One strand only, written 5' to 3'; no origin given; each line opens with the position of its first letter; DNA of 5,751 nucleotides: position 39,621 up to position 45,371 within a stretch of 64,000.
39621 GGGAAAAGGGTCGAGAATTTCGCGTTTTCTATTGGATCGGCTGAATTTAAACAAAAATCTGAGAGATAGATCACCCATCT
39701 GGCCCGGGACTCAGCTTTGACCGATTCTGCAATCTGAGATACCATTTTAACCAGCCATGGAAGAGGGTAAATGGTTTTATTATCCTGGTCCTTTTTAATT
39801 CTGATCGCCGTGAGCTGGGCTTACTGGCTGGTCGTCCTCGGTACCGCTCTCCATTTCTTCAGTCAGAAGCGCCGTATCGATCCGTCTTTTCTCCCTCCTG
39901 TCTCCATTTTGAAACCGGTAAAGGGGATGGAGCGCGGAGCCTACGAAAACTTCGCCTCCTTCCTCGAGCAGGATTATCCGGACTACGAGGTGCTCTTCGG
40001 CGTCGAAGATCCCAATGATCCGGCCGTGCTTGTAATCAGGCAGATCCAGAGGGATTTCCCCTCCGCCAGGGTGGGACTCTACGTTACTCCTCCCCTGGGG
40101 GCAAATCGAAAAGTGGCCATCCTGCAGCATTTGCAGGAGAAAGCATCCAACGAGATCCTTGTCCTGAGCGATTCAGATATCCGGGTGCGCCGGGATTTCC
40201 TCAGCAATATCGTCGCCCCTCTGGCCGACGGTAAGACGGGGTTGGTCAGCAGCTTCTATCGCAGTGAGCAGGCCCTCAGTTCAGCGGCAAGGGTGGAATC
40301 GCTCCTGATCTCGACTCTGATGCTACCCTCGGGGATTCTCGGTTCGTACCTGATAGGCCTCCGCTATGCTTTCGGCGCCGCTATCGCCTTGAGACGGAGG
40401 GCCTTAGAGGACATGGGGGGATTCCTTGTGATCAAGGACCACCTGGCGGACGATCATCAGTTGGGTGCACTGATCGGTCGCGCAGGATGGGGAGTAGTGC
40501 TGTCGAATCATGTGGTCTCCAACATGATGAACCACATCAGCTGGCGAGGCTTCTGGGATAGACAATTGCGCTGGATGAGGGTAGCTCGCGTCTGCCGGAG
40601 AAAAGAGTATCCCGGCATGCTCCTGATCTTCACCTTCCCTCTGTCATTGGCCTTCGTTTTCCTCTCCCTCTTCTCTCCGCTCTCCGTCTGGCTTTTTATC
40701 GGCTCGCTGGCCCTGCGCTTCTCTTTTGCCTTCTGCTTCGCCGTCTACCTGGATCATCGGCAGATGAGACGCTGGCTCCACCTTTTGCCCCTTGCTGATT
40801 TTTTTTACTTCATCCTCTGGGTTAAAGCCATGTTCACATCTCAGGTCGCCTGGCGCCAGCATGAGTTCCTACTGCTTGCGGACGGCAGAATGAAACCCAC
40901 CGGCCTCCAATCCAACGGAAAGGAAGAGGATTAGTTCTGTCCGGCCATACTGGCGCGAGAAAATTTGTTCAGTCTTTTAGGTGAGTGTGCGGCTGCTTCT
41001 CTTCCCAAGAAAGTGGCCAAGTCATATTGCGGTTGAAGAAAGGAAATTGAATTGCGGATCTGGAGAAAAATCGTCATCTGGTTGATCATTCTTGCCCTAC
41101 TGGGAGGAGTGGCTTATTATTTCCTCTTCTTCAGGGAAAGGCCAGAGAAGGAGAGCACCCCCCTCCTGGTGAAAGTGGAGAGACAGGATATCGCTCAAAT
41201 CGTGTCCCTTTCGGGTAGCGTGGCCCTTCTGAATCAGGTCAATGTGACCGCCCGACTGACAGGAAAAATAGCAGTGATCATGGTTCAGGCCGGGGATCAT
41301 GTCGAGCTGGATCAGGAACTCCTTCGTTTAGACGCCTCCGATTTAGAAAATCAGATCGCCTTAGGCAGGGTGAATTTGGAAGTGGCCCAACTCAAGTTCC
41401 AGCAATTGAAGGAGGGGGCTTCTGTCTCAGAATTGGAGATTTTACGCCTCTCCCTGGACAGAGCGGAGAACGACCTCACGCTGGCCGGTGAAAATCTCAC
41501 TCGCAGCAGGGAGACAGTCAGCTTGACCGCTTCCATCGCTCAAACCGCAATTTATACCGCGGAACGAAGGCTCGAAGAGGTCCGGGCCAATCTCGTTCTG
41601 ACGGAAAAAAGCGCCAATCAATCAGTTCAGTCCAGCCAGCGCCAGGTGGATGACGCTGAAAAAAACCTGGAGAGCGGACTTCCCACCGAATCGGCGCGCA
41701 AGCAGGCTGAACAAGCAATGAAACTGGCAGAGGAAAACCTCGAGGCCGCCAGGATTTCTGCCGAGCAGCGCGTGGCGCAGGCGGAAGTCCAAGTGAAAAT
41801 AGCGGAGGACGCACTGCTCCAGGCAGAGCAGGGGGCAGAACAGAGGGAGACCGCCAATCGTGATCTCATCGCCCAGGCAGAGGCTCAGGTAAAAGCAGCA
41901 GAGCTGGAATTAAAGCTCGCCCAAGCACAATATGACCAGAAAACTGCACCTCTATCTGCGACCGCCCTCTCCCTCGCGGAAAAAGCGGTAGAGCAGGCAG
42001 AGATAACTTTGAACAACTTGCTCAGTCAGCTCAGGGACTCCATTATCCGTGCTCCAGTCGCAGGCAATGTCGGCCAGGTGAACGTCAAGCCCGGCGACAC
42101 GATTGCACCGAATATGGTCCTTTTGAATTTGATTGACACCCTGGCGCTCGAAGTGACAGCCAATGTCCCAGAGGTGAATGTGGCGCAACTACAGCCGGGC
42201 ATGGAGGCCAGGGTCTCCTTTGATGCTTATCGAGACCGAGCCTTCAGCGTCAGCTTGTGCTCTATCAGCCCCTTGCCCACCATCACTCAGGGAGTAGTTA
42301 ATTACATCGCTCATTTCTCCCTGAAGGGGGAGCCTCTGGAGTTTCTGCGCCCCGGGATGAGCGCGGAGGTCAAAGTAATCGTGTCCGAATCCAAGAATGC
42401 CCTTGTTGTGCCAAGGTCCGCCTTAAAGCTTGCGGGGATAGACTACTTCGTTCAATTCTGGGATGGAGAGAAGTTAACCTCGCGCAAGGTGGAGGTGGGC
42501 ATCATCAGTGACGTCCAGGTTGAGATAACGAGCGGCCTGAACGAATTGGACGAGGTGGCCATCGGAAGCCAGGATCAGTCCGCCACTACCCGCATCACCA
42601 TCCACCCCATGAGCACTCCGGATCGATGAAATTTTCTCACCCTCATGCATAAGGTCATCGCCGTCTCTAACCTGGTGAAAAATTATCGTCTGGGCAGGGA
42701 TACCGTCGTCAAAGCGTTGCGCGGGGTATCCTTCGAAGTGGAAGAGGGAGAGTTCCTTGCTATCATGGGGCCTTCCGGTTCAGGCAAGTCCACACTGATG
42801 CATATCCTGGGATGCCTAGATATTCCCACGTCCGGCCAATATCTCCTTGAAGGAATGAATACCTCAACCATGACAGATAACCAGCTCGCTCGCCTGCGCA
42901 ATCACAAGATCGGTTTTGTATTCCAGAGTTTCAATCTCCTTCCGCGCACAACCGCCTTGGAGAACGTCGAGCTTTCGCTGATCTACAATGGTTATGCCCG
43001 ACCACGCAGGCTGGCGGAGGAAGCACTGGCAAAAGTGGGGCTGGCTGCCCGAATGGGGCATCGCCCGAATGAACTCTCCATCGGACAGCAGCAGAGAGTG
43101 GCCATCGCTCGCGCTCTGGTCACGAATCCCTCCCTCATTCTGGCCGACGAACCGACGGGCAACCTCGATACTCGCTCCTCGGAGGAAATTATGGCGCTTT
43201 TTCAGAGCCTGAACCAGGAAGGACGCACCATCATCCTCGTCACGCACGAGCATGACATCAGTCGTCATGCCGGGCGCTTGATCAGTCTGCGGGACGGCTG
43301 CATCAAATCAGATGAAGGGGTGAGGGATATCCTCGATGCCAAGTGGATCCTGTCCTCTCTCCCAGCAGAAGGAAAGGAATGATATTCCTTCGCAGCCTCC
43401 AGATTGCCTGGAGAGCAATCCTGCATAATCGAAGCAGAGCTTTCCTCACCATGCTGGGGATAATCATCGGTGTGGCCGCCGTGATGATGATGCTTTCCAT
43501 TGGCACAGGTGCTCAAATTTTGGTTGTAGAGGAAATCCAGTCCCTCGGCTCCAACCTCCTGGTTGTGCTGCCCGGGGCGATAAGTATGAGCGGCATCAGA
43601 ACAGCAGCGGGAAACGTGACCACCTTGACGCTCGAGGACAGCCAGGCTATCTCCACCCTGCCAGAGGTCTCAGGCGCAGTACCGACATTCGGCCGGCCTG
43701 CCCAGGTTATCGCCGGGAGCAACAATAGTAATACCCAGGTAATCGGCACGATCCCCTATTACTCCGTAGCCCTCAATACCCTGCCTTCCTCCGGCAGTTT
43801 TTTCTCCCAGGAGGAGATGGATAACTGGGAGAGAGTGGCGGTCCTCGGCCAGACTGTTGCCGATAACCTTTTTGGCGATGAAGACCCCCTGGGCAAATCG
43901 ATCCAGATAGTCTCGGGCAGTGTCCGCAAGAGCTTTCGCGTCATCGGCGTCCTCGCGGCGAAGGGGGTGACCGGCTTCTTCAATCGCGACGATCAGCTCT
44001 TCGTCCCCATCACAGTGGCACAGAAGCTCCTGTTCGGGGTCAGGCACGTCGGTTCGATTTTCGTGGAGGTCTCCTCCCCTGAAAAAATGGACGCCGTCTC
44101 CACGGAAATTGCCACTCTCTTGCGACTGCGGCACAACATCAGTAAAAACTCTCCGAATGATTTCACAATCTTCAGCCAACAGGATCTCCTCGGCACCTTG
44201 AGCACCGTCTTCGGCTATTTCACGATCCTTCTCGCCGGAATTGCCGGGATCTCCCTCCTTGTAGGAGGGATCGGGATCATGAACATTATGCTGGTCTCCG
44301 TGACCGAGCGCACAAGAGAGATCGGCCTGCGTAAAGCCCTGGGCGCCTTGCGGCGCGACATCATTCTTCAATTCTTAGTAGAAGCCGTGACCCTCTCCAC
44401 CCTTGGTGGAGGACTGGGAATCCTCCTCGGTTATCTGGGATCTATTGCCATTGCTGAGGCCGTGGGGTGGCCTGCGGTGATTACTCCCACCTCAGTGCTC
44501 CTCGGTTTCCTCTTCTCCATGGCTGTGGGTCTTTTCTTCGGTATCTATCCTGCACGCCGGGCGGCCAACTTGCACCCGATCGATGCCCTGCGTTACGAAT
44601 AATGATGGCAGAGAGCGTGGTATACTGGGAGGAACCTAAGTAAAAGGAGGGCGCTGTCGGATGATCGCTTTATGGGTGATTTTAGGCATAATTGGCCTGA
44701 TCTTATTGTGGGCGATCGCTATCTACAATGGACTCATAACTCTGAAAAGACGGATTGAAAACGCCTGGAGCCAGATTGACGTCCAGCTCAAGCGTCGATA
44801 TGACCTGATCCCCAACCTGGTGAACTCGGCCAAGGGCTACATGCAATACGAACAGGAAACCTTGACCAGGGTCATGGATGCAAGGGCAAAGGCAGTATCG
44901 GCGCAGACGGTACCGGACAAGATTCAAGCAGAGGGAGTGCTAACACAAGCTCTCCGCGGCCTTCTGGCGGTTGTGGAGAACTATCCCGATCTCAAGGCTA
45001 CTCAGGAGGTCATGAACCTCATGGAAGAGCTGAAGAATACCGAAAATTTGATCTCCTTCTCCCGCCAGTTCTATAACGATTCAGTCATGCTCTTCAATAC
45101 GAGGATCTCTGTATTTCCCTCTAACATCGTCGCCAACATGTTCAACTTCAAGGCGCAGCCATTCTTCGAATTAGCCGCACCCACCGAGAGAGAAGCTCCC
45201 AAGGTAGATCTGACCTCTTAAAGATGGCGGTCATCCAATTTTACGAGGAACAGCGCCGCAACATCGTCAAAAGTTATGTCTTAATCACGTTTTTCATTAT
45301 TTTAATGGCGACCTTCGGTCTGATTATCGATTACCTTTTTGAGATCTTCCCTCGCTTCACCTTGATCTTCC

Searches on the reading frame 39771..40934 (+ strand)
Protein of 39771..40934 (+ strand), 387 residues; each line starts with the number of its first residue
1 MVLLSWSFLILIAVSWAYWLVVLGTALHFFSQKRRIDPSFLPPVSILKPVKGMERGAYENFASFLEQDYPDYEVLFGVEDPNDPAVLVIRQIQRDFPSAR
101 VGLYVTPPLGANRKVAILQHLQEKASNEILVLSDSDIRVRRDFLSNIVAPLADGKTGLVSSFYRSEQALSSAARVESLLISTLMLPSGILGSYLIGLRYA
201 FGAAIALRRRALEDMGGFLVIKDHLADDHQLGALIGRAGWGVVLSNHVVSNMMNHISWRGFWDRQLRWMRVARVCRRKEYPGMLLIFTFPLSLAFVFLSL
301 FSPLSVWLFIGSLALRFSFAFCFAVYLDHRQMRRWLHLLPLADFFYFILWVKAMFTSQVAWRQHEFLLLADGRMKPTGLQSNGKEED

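Call 45: search_protein_families(library=pfam, proteins=[window:39771-40934:+], max_evalue=0.00001)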
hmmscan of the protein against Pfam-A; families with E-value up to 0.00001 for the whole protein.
window:39771-40934:+ (387 aa): 3 families
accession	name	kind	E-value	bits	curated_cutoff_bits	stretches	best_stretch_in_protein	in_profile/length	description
PF13506.12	Glyco_transf_21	-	1.7e-39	135.5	21.7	1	103-270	7-174/174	Glycosyl transferase family 21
PF13632.12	Glyco_trans_2_3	-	2.2e-15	57.5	27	1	131-318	3-197/198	Glycosyl transferase family group 2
PF13641.12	Glyco_tranf_2_3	-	1.9e-13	51.4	27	1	63-270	22-229/230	Glycosyltransferase like family 2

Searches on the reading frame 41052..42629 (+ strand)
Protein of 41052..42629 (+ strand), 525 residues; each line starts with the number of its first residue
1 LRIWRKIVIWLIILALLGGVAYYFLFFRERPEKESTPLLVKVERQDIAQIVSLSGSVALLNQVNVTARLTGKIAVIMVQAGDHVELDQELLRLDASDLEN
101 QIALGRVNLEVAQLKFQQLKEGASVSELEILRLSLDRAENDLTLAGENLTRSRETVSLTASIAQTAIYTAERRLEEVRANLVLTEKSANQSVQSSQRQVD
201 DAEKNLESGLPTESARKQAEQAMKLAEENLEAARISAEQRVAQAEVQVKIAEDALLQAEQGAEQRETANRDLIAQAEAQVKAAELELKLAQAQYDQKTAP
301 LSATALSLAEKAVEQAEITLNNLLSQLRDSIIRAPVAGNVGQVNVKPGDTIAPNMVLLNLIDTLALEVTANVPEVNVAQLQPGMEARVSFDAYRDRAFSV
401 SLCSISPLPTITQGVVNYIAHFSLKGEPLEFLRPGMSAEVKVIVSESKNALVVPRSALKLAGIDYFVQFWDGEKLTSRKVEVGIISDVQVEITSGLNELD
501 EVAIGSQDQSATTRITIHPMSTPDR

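Call 45: search_protein_families(library=pfam, proteins=[window:41052-42629:+], max_evalue=0.00001)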
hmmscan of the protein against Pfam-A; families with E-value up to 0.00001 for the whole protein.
window:41052-42629:+ (525 aa): 2 families
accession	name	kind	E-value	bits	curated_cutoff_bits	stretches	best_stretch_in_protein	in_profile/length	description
PF13437.12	HlyD_3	-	1.3e-13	52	22.2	1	332-434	2-105/106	HlyD family secretion protein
PF16576.10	HlyD_D23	-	2.9e-11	43.5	30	1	281-407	57-186/214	Barrel-sandwich domain of CusB or HlyD membrane-fusion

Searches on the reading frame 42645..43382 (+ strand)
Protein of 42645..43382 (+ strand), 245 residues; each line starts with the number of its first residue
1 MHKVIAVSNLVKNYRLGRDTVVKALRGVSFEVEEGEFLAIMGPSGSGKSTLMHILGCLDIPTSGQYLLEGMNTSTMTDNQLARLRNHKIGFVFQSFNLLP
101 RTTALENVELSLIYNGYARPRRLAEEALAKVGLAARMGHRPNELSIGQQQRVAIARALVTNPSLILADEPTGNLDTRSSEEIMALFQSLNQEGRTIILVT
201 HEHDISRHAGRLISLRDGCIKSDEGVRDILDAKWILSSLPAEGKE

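Call 45: search_protein_families(library=pfam, proteins=[window:42645-43382:+], max_evalue=0.00001)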
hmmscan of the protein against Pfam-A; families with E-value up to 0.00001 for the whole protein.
window:42645-43382:+ (245 aa): 2 families
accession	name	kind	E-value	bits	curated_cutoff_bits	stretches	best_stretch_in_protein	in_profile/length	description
PF00005.33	ABC_tran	-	1.1e-33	117.1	25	1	25-171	1-136/137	ABC transporter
PF13304.12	AAA_21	-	5.6e-08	33.6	27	0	141-201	235-298/304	AAA domain, putative AbiEii toxin, Type IV TA system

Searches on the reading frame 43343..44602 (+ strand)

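Call 45: search_protein_families(library=pfam, proteins=[window:43343-44602:+], max_evalue=0.00001)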
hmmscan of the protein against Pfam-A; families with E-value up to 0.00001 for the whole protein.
window:43343-44602:+ (419 aa): 2 families
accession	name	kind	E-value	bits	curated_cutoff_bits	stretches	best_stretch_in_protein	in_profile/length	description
PF12704.14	MacB_PCD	-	2.1e-44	152.7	27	1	34-258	2-206/207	MacB-like periplasmic core domain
PF02687.27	FtsX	-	1.5e-21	77.1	25.5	1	300-412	3-120/120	FtsX-like permease C-terminal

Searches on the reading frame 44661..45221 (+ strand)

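Call 45: search_protein_families(library=pfam, proteins=[window:44661-45221:+], max_evalue=0.00001)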
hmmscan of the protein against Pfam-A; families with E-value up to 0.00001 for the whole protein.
window:44661-45221:+ (186 aa): 1 family
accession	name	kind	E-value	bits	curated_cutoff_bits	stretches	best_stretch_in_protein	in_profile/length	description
PF04011.17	LemA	-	5.9e-59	198.6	26.2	1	35-183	1-148/149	LemA family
